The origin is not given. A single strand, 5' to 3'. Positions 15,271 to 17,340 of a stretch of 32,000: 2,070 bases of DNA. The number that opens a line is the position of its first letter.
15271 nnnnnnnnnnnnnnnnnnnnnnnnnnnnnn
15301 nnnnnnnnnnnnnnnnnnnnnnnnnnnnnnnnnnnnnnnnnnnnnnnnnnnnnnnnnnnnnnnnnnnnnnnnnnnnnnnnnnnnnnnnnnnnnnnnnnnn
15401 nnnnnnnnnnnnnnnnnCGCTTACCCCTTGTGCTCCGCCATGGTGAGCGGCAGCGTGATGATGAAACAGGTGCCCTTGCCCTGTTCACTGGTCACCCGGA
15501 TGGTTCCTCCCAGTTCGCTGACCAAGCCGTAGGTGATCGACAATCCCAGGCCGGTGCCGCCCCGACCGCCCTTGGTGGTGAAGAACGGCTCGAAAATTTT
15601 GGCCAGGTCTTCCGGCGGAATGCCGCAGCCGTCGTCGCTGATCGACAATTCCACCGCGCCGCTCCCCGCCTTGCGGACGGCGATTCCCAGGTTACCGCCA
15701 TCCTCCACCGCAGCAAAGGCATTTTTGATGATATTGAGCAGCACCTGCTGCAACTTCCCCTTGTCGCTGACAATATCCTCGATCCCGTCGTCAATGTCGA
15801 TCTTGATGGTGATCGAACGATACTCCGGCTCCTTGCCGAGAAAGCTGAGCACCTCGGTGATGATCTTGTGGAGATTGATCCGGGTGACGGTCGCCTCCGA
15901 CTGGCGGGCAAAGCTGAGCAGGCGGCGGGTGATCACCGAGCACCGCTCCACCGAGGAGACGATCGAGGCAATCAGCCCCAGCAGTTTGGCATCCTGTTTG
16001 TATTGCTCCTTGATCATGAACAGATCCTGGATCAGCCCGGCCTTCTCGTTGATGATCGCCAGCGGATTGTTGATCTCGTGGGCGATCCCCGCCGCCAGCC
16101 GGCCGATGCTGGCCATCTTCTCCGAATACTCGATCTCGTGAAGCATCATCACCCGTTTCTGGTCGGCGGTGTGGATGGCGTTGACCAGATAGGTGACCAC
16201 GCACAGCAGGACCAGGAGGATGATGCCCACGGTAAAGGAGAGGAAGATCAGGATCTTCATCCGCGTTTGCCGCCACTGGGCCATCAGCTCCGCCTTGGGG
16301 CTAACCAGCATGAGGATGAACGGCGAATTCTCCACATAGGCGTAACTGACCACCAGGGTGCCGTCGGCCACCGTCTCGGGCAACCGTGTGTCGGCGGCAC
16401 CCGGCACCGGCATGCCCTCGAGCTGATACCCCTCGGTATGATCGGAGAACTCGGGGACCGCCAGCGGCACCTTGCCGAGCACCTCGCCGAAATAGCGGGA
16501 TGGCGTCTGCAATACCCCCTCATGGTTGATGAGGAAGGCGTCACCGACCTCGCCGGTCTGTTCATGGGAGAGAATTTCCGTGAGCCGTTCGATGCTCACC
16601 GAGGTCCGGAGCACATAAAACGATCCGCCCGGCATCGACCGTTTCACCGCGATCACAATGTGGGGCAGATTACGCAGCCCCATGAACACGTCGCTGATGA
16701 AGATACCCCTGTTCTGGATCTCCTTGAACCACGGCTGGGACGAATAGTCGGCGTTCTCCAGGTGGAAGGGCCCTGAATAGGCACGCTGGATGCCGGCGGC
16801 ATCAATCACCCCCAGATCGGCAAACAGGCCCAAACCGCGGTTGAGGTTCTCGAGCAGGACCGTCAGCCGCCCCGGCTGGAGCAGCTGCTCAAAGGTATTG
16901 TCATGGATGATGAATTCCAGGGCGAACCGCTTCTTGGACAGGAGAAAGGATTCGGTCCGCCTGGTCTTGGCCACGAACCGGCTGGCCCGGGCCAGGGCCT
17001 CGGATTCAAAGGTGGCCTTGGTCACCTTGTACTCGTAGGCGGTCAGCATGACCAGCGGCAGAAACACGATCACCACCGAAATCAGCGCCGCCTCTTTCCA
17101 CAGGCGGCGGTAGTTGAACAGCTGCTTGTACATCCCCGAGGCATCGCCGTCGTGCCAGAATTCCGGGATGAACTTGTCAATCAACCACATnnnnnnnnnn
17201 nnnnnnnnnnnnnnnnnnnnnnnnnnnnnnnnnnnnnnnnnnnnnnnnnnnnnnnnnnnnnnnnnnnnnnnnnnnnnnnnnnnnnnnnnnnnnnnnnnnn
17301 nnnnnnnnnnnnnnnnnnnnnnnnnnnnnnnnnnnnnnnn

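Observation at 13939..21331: Two-tier signalling cascade: PAS-HK/NtrC pair, then a sigma-54 promoter, then an operon whose gene order spells a His-Asp-His-Asp phosphorelay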

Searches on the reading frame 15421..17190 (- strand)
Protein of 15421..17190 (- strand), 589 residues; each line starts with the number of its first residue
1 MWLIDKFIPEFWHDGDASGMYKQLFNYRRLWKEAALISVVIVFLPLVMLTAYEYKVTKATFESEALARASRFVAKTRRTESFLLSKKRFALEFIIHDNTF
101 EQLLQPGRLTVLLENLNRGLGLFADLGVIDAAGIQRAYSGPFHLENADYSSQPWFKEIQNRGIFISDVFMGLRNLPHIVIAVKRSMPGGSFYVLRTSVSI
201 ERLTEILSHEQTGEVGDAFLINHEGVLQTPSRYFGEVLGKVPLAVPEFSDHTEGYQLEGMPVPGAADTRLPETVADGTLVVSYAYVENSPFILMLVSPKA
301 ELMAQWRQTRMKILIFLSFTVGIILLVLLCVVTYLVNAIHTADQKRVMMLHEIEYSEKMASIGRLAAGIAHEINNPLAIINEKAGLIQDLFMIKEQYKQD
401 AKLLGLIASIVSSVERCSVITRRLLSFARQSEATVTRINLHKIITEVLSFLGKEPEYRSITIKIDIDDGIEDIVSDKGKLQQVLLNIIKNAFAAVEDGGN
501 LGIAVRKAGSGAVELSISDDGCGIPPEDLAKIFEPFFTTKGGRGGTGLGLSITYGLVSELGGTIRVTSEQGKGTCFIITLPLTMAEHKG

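Call 3: search_protein_families(library=pfam, proteins=[window:15421-17190:-], max_evalue=0.01)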
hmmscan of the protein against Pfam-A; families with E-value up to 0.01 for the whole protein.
window:15421-17190:- (589 aa): 4 families
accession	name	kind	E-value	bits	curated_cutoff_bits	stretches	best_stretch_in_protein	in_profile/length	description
PF02518.31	HATPase_c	-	9.2e-30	103.8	26.4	1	476-583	2-110/111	Histidine kinase-, DNA gyrase B-, and HSP90-like ATPase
PF02743.24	dCache_1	-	4.2e-12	46.6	45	1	99-293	57-237/240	Cache domain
PF00512.31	HisKA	-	5.6e-08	33.2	26.9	1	363-430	3-63/66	His Kinase A (phospho-acceptor) domain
PF13589.12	HATPase_c_3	-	0.00081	19.9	25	1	481-539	4-60/137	Histidine kinase-, DNA gyrase B-, and HSP90-like ATPase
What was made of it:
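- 15421..17190 (-): Membrane sensor histidine kinase with a periplasmic dCache domain (589 aa). Pfam dCache_1/HisKA/HATPase_c (call 3).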

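Call 8: search_protein_families(library=ncbifam, proteins=[window:15421-17190:-], max_evalue=0.1)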
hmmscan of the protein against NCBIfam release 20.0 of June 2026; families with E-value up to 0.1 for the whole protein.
window:15421-17190:- (589 aa): 90 families (the best 25 are shown)
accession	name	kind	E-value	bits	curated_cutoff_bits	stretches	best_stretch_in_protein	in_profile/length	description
NF008468.0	PRK11360.1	equivalog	6.2e-59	199.9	646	1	346-586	380-612/616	two-component system sensor histidine kinase AtoS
NF007688.0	PRK10364.1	equivalog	2.8e-53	181.3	479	1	299-586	182-455/460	two-component system sensor histidine kinase ZraS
NF010411.0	PRK13837.1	equivalog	7.1e-50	169.8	647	1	324-584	414-677/828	two-component system VirA-like sensor kinase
NF052574.1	HisKinEspCMyxo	equivalog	4.5e-41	140.9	1200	1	349-584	404-639/785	serine histidine kinase EspC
NF046020.1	HisKinCckABruc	equivalog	7e-39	133.4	1000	1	335-587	455-712/868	cell cycle histidine kinase CckA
NF010076.0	PRK13557.1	subfamily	1e-37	129.8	631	1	353-585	154-397/540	histidine kinase famiy protein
NF038348.1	T2SS_HK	subfamily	6.1e-36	124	450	2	404-582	398-573/574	histidine kinase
NF053867.1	SprKinKinDBac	equivalog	1e-35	123.2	775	1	311-583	241-498/500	sporulation kinase KinD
NF047466.1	hybrid_RR_LvrB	exception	2.2e-35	122.5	500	1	339-582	129-376/377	hybrid histidine kinase/response regulator LvrB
NF046044.1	PnpS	equivalog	6.4e-35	120.9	400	1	341-581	148-390/390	two-component system histidine kinase PnpS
NF046026.1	HisKinCckACaul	equivalog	1.3e-33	116.1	1000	1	339-586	281-536/678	cell cycle histidine kinase CckA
NF052573.1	HisKinEspAMyxo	equivalog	6.3e-33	113.8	1400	1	343-583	365-612/755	serine histidine kinase EspA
NF047497.1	HK_LIC_12097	equivalog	6.1e-32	110.7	500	1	357-582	145-366/367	LIC_12097 family sensor histidine kinase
NF006800.0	PRK09303.1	equivalog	3.3e-30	105.3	342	1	354-584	143-379/383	histidine kinase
TIGR02956.1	TMAO_torS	equivalog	4.9e-30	104.4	676.5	1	434-587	533-687/967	TMAO reductase system sensor histidine kinase/response regulator TorS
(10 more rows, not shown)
